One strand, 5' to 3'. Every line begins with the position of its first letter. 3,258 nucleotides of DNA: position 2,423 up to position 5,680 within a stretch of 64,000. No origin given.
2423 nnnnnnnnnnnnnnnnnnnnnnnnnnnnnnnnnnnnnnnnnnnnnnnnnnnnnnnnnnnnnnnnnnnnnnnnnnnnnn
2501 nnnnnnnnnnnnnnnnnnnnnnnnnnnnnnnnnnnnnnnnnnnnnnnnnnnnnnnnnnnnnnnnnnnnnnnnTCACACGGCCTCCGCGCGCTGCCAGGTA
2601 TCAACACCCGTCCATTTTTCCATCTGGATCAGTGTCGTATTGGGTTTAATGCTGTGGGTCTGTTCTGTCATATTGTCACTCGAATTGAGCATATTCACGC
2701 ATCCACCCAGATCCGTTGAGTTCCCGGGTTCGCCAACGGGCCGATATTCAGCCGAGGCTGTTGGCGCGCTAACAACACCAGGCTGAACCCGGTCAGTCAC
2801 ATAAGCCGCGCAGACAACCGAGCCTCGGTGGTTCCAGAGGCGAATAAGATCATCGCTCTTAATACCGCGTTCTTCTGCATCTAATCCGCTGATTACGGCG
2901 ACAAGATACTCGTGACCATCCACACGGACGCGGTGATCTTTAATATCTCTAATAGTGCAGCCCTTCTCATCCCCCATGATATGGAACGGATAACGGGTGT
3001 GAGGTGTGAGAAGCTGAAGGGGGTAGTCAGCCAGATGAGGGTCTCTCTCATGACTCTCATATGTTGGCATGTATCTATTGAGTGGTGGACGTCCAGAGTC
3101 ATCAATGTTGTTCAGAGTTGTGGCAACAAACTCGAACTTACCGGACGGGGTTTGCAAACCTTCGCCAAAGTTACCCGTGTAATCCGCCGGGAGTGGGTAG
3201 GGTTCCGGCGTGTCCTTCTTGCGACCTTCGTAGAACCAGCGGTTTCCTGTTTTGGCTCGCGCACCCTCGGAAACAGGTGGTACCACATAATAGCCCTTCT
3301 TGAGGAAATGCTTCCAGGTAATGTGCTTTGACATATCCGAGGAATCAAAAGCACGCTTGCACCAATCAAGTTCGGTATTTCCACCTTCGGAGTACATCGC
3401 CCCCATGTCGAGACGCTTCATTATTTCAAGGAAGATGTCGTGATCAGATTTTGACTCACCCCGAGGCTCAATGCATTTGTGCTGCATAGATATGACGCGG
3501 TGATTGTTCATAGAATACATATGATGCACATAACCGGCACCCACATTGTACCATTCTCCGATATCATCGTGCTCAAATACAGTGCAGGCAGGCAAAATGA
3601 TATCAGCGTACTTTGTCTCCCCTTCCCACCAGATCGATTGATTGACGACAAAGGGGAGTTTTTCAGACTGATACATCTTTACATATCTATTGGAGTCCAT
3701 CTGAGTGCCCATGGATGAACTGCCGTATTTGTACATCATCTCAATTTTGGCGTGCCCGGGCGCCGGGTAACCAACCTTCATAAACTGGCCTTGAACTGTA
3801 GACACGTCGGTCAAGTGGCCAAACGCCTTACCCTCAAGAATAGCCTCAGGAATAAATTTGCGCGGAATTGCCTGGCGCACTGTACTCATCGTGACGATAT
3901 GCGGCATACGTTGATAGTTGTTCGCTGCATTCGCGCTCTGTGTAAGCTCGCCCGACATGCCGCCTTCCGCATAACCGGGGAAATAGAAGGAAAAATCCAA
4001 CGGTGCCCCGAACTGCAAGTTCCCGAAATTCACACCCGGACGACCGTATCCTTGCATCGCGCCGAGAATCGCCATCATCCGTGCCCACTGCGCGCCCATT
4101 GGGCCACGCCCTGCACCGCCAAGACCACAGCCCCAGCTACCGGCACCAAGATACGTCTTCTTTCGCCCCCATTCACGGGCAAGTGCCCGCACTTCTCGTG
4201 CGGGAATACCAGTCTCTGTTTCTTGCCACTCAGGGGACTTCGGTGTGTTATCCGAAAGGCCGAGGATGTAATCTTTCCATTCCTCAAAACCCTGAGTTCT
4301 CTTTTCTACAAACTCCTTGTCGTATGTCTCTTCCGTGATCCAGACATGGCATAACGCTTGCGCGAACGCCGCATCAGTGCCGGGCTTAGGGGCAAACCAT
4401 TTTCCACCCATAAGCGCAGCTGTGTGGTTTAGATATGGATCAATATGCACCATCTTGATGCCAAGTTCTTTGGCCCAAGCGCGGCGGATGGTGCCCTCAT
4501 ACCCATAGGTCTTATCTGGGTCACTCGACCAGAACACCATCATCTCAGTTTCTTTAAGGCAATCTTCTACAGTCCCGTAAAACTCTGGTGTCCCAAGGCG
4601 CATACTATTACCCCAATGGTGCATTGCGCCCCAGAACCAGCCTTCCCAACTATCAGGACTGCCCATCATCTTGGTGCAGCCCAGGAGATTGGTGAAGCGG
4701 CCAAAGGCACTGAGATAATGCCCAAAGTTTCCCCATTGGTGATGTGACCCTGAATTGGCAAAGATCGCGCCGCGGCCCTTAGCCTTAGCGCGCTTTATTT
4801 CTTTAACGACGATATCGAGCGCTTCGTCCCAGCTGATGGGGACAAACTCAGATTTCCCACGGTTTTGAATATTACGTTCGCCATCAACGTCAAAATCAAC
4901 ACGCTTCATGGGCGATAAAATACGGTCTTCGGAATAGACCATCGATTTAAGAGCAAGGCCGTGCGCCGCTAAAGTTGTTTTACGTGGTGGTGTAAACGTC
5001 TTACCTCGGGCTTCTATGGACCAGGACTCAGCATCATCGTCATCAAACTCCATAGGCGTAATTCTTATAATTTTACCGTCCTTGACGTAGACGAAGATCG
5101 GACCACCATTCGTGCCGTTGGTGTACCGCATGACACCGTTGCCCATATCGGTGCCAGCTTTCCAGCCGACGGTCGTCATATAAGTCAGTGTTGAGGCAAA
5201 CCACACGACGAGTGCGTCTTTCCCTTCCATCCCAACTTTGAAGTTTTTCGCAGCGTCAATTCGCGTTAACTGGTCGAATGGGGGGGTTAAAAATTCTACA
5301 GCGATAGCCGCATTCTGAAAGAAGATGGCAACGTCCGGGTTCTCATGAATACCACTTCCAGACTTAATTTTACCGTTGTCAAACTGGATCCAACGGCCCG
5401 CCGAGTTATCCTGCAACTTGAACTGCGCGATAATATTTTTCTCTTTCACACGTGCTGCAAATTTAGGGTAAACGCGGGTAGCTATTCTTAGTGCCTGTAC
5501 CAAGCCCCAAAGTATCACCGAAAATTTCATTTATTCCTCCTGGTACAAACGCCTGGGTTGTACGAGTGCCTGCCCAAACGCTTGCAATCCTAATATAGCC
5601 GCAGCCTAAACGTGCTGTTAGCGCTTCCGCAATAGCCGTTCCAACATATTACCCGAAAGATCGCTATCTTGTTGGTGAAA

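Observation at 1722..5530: Leaderless pyrogallol-hydroxytransferase-like molybdoenzyme whose catalytic subunit carries an N-terminal SCP2-like module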

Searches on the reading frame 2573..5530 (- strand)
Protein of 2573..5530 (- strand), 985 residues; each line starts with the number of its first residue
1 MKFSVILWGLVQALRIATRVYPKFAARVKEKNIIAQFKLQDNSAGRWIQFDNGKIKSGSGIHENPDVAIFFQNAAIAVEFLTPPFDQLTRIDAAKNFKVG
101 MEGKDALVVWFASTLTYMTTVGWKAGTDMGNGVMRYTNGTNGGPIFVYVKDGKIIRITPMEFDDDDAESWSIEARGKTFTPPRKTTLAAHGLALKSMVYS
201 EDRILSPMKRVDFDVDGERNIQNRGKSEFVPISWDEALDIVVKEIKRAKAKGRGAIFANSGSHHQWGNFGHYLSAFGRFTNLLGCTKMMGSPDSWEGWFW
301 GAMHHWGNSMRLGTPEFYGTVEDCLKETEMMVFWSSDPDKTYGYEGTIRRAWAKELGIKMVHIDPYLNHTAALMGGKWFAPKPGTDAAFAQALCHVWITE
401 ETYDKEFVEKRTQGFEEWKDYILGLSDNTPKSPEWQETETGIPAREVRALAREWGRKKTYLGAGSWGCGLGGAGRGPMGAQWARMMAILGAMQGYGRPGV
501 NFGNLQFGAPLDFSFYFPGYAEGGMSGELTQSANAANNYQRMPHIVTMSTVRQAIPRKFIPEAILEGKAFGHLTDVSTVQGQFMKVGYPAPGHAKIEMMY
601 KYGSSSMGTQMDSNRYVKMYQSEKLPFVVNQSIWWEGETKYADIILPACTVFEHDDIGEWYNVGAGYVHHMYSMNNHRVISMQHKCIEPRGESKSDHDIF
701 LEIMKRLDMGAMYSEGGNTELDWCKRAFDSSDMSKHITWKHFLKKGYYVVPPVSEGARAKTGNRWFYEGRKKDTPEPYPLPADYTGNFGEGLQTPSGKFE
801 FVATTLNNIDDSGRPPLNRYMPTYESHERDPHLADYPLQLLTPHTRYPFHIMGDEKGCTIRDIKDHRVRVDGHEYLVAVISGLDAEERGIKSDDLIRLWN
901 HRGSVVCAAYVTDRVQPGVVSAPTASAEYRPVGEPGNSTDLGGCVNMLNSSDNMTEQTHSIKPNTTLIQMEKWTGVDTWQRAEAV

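Call 3: search_protein_families(library=pfam, proteins=[window:2573-5530:-], max_evalue=1)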
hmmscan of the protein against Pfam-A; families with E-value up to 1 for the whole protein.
window:2573-5530:- (985 aa): 5 families
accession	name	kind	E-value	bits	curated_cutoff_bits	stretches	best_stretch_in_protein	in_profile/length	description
PF00384.28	Molybdopterin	-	1.5e-31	110.2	24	1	203-706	1-353/353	Molybdopterin oxidoreductase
PF21423.2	AhtL-like_1st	-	8e-31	105.8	27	1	143-197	1-55/55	Pyrogallol hydroxytransferase large subunit-like, domain 1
PF01568.27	Molydop_binding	-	4.6e-14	52.8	26.8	1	873-962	28-105/110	Molydopterin dinucleotide binding domain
PF18364.6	Molybdopterin_N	-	0.037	14.4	26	1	143-165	6-28/41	Molybdopterin oxidoreductase N-terminal domain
PF11492.14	Dicistro_VP4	-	0.099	13.1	22.6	1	520-550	9-39/57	Cricket paralysis virus, VP4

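Call 4: search_solved_structures(query=window:2573-5530:-, show_alignments=1)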
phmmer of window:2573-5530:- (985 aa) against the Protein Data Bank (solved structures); distinct sequences matched with E-value up to 0.001: 34.
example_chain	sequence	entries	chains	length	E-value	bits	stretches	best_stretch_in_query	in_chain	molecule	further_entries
4v4c_A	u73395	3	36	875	2e-269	899.8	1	133-975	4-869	Pyrogallol hydroxytransferase large subunit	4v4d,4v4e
7l5i_A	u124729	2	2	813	1.8e-61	211.4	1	195-976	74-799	Trimethylamine-N-oxide reductase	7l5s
4dmr_A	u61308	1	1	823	5.4e-61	209.7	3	174-504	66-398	DMSO REDUCTASE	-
1dmr_A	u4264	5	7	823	1e-60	208.8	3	174-504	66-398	DMSO REDUCTASE | Dimethyl sulfoxide/trimethylamine N-oxide reductase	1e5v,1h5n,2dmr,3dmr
1e60_A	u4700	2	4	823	1.1e-60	208.7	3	174-504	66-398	Dimethyl sulfoxide/trimethylamine N-oxide reductase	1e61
1e18_A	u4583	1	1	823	5.7e-60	206.3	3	174-504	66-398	DMSO REDUCTASE.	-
1eu1_A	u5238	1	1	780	1.3e-59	205.2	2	175-524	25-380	DIMETHYL SULFOXIDE REDUCTASE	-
1dms_A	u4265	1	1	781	3.7e-59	203.7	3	175-505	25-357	DMSO REDUCTASE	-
9h4t_A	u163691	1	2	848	8.6e-51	176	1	194-976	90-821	Trimethylamine-N-oxide reductase 1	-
1tmo_A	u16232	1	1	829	4.5e-44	153.7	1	194-950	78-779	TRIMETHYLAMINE N-OXIDE REDUCTASE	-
1aa6_A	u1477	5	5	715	1.4e-19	72.7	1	227-501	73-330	FORMATE DEHYDROGENASE H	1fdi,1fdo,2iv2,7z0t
9wxb_B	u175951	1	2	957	1.9e-19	72.2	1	229-505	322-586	Formate dehydrogenase alpha subunit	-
7bkb_D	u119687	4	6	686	3.3e-19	71.4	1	227-427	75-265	Formate dehydrogenase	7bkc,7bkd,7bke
4ydd_A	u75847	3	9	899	1.8e-18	69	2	426-922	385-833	DMSO reductase family type II enzyme, molybdopterin subunit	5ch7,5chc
5e7o_A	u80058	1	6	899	2.8e-18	68.3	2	427-922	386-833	DMSO reductase family type II enzyme, molybdopterin subunit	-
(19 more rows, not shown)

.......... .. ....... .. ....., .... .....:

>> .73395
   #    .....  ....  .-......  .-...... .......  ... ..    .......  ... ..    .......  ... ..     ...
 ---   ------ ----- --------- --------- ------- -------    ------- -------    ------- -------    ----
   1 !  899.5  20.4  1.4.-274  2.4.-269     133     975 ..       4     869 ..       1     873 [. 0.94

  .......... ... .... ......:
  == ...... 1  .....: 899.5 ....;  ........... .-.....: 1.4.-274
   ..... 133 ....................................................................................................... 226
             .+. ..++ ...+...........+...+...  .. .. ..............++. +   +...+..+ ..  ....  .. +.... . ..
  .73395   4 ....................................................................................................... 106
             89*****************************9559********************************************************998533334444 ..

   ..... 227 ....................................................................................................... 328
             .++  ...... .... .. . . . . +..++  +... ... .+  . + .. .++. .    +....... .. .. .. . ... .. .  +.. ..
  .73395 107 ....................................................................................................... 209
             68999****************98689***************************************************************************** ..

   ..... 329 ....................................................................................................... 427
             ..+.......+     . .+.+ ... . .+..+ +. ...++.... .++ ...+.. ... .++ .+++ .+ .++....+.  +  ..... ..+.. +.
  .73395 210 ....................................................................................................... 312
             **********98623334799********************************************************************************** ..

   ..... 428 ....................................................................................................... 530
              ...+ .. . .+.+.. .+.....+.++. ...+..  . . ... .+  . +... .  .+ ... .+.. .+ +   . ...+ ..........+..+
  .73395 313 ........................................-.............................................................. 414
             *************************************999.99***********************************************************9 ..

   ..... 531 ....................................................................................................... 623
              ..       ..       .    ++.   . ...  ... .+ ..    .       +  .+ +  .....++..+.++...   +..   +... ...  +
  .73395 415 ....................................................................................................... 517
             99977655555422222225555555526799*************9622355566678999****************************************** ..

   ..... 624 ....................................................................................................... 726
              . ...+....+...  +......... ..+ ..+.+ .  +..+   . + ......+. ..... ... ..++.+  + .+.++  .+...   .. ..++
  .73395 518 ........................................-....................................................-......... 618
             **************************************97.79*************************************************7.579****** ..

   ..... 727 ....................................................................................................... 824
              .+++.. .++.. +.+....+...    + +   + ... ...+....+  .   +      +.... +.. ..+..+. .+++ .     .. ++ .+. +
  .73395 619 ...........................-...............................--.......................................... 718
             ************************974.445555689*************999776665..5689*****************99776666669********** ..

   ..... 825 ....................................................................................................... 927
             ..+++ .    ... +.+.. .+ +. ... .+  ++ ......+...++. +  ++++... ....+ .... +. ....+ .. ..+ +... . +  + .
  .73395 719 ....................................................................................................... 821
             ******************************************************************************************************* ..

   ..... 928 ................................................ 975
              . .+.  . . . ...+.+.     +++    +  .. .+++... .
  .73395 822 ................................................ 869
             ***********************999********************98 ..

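Call 6: search_protein_families(library=ncbifam, proteins=[window:2573-5530:-], max_evalue=1)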
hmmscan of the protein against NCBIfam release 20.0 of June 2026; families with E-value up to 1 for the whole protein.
window:2573-5530:- (985 aa): 23 families
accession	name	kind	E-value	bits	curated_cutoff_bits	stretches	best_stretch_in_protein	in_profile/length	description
TIGR00509.1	bisC_fam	subfamily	6.5e-96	322.3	1017.55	1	193-976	34-757/772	molybdopterin guanine dinucleotide-containing S/N-oxide reductase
TIGR02166.1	dmsA_ynfE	subfamily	1.3e-77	261.5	777.7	2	143-505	57-401/794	DMSO/selenate family reductase complex A subunit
NF011682.0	PRK15102.1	equivalog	4.9e-71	239.9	909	1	193-975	83-812/829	trimethylamine-N-oxide reductase TorA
TIGR02164.1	torA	equivalog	6.6e-68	229.6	1465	1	193-975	79-808/824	trimethylamine-N-oxide reductase TorA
NF011566.1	PRK14990.1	exception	2.8e-46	158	1600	2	594-972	473-813/814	dimethylsulfoxide reductase subunit A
NF041885.1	selenate_YnfE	exception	1.3e-40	139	1675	2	191-504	96-404/805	selenate/tellurate reductase subunit YnfE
TIGR01591.1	Fdh-alpha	equivalog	1.6e-38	132.3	666.25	3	182-491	32-309/672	formate dehydrogenase subunit alpha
NF041884.1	selenate_YnfF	exception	2.1e-38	131.8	1650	2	195-504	97-397/798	selenate/tellurate reductase subunit YnfF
NF012032.0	PRK15488.1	equivalog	1.7e-36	125.6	694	3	354-454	224-317/759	thiosulfate reductase PhsA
TIGR03479.1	DMSO_red_II_alp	subfamily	4.6e-33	114.3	984.75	3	188-412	105-307/913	molybdopterin-dependent oxidoreductase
NF041714.1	arsenate_red_ArrA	equivalog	3.4e-19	68.5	1600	3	196-413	98-297/848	arsenate respiratory reductase molybdopterin-containing subunit ArrA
NF047855.1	AssmNtatRedNasC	equivalog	1.4e-17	63.3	1100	2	353-459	205-304/708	assimilatory nitrate reductase catalytic subunit NasC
TIGR01580.1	narG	equivalog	5.6e-14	50.7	1084.15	3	331-406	249-322/1235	nitrate reductase subunit alpha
NF041783.2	mnquin_red_QrcB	equivalog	8.5e-14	50.6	440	2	221-457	112-326/695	menaquinone reductase molybdopterin-binding-like subunit QrcB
NF041323.1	Nitr_red_NasA_Halo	equivalog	2.5e-11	42.8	1000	1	224-456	58-272/673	assimilatory nitrate reductase NasA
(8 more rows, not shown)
